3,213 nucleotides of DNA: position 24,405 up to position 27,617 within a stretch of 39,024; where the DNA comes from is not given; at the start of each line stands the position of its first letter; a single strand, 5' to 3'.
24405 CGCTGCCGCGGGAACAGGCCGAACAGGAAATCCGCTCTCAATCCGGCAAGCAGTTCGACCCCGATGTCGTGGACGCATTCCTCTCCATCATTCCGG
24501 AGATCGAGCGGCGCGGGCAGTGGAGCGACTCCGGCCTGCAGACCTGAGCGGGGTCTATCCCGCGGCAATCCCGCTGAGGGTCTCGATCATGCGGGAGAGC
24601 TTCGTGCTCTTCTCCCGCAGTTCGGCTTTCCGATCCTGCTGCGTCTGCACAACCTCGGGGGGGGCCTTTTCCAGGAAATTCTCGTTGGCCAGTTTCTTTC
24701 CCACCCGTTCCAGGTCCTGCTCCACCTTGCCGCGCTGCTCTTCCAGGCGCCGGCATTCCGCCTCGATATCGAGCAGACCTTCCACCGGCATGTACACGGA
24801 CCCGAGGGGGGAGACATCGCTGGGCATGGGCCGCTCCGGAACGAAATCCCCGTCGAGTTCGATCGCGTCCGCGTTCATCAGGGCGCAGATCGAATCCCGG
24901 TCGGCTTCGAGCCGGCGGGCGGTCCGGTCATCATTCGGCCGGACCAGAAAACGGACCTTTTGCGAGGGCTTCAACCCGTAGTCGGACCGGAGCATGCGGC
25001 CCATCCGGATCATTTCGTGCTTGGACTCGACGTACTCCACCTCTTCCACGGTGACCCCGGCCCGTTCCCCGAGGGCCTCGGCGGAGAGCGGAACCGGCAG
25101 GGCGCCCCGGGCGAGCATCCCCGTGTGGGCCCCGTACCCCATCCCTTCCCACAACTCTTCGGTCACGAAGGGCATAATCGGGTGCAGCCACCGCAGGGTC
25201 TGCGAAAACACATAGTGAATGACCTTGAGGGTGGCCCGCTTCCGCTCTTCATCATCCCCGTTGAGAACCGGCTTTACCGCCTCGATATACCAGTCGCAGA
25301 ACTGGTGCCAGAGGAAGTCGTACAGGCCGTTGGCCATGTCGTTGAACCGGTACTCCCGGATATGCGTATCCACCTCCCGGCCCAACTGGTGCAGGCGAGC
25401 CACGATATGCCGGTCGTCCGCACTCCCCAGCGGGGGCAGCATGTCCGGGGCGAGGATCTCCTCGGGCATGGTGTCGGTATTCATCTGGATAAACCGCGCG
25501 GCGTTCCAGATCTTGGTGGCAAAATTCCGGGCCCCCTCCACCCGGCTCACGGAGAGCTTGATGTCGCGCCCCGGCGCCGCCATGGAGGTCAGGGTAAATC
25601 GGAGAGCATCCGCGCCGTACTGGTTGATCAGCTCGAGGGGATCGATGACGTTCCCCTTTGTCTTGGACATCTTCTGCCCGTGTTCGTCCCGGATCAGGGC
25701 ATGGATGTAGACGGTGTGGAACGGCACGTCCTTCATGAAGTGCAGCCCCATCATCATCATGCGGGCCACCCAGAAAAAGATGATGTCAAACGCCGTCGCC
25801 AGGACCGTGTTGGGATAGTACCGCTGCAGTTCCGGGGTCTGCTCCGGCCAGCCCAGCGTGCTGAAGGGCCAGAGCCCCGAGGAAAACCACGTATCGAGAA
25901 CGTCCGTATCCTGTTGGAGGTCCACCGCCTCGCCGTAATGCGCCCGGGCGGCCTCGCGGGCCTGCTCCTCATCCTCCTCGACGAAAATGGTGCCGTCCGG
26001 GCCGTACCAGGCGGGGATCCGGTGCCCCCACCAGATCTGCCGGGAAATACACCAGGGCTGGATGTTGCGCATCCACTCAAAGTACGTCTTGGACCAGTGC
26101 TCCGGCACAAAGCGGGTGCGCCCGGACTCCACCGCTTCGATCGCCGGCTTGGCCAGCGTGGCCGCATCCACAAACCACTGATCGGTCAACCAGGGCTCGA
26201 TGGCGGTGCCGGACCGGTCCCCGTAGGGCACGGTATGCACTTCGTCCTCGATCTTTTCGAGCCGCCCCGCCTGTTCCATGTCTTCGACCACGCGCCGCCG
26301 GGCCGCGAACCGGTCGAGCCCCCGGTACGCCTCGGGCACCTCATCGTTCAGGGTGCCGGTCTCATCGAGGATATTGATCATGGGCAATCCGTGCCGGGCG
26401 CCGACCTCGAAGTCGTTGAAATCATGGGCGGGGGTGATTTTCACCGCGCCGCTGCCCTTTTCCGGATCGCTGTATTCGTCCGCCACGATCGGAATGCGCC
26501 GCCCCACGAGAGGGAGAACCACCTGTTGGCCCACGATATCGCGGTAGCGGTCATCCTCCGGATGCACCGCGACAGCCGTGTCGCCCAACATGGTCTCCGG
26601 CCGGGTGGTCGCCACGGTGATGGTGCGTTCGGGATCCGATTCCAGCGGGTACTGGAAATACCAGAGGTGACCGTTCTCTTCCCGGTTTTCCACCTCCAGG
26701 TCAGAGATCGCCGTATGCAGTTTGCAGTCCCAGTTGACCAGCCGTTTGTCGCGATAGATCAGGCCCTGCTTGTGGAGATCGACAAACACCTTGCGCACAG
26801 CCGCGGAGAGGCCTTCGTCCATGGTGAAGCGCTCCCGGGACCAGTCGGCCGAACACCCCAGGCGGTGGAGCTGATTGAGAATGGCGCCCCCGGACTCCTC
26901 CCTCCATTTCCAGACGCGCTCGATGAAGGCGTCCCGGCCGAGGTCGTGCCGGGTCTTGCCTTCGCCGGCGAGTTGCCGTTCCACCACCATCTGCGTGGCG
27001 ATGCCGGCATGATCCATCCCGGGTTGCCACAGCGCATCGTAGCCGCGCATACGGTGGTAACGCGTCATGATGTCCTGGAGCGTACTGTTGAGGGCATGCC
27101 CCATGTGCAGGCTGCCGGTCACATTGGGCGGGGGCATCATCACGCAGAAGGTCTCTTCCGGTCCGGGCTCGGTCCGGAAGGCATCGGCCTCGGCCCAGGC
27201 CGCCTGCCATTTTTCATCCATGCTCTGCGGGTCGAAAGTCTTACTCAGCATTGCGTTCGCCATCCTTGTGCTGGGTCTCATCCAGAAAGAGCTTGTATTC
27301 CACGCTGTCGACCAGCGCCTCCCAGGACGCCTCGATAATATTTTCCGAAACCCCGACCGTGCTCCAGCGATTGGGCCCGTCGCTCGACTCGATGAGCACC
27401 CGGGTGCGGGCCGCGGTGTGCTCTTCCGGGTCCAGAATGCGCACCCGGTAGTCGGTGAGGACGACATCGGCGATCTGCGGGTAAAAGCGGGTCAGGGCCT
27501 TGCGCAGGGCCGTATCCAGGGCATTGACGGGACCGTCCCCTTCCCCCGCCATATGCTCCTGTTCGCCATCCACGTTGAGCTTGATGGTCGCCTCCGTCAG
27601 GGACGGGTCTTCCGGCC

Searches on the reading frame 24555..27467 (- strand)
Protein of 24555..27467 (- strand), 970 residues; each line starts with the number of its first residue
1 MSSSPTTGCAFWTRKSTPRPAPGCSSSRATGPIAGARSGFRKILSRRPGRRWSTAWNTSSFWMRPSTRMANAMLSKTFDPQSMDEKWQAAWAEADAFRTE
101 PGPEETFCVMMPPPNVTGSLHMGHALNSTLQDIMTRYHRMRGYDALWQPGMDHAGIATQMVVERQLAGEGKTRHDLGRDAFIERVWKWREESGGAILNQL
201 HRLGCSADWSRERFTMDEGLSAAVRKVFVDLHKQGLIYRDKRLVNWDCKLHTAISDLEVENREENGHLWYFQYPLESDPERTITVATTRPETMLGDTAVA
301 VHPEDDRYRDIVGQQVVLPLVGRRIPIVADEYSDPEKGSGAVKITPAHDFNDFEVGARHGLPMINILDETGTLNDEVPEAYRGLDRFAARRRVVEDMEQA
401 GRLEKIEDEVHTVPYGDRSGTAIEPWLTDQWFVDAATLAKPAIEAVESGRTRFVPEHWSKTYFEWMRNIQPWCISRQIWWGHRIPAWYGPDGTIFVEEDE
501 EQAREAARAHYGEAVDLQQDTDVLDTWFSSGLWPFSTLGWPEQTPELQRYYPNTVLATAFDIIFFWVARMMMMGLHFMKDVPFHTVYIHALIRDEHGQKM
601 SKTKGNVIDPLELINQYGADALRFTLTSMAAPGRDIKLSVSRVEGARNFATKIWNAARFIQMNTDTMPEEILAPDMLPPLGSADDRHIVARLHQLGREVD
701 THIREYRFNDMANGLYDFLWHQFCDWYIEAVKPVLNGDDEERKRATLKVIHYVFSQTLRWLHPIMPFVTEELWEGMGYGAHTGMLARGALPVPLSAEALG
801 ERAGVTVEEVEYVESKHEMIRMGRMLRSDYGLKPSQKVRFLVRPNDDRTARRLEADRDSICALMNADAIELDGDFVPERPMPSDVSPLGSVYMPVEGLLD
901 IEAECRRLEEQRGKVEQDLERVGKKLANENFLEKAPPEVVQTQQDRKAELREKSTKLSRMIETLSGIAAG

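Call 9: search_protein_families(library=pfam, proteins=[window:24555-27467:-], max_evalue=0.001)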
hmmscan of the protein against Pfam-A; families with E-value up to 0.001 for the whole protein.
window:24555-27467:- (970 aa): 6 families
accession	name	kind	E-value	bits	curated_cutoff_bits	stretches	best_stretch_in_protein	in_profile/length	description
PF00133.28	tRNA-synt_1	-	5e-149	497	22.7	1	87-639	2-414/414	tRNA synthetases class I (I, L, M and V)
PF08264.19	Anticodon_1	-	2.9e-34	118.5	25.1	1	685-839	1-145/148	Anticodon-binding domain of tRNA ligase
PF09334.17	tRNA-synt_1g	-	1.2e-20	74.1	20.1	2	565-644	299-372/391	tRNA synthetases class I (M)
PF10458.14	Val_tRNA-synt_C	-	8.7e-15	55.2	25.9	1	900-964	1-65/66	Valyl tRNA synthetase tRNA binding arm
PF13603.12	tRNA-synt_1_2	-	3.3e-09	36.9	25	1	313-373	86-146/185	Leucyl-tRNA synthetase, editing domain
PF01406.26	tRNA-synt_1e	-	1.3e-05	25.1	27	0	579-628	233-282/301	tRNA synthetases class I (C) catalytic domain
